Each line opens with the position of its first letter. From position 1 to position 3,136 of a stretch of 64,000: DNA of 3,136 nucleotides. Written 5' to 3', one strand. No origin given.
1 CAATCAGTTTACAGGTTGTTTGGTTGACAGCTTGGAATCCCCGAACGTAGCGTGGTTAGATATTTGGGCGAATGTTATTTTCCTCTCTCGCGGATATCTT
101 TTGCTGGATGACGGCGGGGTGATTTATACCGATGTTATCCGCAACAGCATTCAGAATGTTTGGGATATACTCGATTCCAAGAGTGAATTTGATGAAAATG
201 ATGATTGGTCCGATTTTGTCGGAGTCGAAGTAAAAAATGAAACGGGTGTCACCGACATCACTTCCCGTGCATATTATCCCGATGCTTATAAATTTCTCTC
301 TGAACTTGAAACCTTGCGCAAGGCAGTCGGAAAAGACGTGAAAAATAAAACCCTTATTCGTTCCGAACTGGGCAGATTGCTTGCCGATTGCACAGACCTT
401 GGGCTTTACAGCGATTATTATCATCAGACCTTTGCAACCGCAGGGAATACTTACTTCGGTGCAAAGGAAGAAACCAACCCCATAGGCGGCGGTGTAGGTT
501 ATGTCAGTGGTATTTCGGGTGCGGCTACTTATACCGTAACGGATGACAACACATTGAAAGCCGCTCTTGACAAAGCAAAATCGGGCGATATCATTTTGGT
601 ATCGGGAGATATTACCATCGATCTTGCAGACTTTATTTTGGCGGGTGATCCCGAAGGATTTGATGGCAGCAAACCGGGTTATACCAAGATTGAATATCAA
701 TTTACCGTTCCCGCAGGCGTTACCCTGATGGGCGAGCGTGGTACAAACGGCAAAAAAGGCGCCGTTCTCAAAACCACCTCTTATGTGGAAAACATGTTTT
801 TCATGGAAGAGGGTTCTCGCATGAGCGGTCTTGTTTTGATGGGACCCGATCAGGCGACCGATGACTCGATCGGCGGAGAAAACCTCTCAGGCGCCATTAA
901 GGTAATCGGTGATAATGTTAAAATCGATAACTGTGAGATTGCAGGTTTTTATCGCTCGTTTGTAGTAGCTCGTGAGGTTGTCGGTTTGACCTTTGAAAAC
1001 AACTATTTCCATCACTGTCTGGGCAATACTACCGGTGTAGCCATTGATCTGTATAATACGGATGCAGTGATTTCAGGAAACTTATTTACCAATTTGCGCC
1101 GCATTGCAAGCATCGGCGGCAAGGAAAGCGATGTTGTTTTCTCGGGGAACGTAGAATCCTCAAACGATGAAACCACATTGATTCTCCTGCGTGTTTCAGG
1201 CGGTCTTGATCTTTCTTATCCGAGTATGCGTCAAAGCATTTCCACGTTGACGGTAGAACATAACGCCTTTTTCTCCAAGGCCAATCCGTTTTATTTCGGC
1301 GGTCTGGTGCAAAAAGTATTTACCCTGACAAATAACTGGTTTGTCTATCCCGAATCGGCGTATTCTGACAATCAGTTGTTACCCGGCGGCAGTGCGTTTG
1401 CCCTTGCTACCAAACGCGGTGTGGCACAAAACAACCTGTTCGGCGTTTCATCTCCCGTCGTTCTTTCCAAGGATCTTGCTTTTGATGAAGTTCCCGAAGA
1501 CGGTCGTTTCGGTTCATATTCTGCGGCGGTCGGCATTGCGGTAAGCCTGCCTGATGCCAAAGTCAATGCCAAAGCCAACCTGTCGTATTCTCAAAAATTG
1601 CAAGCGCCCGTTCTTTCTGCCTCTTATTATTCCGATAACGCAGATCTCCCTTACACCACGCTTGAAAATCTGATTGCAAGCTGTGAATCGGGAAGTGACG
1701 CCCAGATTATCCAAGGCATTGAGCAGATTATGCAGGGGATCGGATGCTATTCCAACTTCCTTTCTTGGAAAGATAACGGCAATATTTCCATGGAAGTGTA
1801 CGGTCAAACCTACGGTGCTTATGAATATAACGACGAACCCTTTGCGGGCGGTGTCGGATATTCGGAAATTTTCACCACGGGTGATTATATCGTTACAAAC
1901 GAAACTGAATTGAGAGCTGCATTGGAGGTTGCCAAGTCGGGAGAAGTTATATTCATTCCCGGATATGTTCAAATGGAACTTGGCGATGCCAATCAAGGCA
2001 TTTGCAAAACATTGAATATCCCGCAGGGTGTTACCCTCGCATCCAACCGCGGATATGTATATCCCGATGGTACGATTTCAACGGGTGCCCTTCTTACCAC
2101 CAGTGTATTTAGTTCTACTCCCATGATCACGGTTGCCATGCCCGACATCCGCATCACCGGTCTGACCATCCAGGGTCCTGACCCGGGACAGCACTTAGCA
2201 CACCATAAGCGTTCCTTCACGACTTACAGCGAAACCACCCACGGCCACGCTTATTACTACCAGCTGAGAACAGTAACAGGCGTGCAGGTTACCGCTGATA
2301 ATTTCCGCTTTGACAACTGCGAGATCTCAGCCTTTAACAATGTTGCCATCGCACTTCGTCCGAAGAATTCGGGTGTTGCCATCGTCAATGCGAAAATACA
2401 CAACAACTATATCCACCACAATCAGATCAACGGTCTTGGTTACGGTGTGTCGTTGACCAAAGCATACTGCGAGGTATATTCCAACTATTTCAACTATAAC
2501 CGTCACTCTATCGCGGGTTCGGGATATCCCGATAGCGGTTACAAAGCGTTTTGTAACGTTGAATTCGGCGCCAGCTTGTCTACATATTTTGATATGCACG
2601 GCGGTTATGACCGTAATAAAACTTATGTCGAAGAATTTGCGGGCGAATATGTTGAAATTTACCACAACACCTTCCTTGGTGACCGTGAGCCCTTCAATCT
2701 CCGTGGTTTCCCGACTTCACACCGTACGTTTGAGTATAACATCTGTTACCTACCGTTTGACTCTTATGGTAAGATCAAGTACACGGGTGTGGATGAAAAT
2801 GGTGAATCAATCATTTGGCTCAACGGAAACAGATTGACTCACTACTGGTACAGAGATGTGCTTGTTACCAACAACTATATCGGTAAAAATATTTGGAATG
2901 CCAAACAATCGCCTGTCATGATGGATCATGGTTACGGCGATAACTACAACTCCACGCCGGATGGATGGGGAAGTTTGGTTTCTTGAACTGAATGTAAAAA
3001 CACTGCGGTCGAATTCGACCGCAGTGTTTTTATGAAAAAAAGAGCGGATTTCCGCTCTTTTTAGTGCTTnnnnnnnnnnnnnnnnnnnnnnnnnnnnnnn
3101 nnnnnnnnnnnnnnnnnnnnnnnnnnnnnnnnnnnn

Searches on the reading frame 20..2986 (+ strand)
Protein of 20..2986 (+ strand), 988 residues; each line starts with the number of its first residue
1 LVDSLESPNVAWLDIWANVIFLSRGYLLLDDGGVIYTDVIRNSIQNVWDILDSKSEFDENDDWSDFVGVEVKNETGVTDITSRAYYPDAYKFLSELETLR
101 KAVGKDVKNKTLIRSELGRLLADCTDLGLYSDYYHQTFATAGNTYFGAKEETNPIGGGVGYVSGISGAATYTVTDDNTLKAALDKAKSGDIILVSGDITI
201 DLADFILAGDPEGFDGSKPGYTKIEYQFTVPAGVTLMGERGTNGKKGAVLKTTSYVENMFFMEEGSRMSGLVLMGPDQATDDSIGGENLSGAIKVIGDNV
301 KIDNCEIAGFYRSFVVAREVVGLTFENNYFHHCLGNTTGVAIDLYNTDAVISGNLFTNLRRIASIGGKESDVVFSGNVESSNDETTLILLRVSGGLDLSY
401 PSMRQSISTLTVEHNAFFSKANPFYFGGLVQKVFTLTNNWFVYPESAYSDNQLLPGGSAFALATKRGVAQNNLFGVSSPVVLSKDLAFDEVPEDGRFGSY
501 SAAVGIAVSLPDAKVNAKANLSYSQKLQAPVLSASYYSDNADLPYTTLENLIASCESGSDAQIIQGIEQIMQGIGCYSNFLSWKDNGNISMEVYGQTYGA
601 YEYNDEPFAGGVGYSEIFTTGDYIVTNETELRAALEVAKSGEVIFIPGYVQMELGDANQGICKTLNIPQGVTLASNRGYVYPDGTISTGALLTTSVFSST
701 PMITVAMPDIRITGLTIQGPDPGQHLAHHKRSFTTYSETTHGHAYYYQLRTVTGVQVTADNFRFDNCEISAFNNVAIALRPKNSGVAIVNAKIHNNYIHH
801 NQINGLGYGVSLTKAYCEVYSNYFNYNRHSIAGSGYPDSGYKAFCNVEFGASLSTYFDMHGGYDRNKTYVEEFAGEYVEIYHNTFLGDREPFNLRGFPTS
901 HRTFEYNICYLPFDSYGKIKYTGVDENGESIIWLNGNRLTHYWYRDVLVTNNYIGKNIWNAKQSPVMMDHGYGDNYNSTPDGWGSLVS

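Call 36: search_protein_families(library=pfam, proteins=[window:20-2986:+], max_evalue=0.001)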
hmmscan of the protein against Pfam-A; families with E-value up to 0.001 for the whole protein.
window:20-2986:+ (988 aa): 2 families
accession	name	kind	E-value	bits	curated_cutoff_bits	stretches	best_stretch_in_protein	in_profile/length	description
PF13229.12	Beta_helix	-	1.6e-11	44.5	25.9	2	297-441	7-134/158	Right handed beta helix region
PF16318.11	DUF4957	-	9.8e-07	29.1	30.8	0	733-805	60-118/142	Domain of unknown function (DUF4957)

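Call 86: search_protein_families(library=phrogs, proteins=[window:20-2983:+], max_evalue=0.1)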
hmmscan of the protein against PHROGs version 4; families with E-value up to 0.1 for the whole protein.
window:20-2983:+ (988 aa): 1 family
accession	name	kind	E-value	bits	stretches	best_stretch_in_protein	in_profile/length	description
phrog_13592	-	unknown function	0.026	15.8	1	34-70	14-50/82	-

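Call 87: search_protein_families(library=padloc, proteins=[window:20-2983:+], max_evalue=0.1)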
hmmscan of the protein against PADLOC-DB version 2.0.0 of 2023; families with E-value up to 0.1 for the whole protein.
window:20-2983:+ (988 aa): 0 families

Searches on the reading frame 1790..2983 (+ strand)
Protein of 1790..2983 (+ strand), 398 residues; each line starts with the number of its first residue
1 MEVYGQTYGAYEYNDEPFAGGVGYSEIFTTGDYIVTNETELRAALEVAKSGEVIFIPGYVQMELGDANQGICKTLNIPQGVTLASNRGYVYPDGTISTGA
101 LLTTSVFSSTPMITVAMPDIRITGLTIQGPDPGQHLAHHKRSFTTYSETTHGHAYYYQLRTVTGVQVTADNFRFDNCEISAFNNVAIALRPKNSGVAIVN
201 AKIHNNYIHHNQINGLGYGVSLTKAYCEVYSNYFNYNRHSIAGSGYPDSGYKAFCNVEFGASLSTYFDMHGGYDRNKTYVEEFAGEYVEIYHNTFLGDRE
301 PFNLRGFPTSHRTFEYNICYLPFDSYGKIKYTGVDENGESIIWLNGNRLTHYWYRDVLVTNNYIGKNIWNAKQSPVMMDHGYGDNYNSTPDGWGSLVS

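Call 73: search_solved_structures(query=window:1790-2983:+, max_evalue=1, show_alignments=2)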
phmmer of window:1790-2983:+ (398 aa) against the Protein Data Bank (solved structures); distinct sequences matched with E-value up to 1: 0.
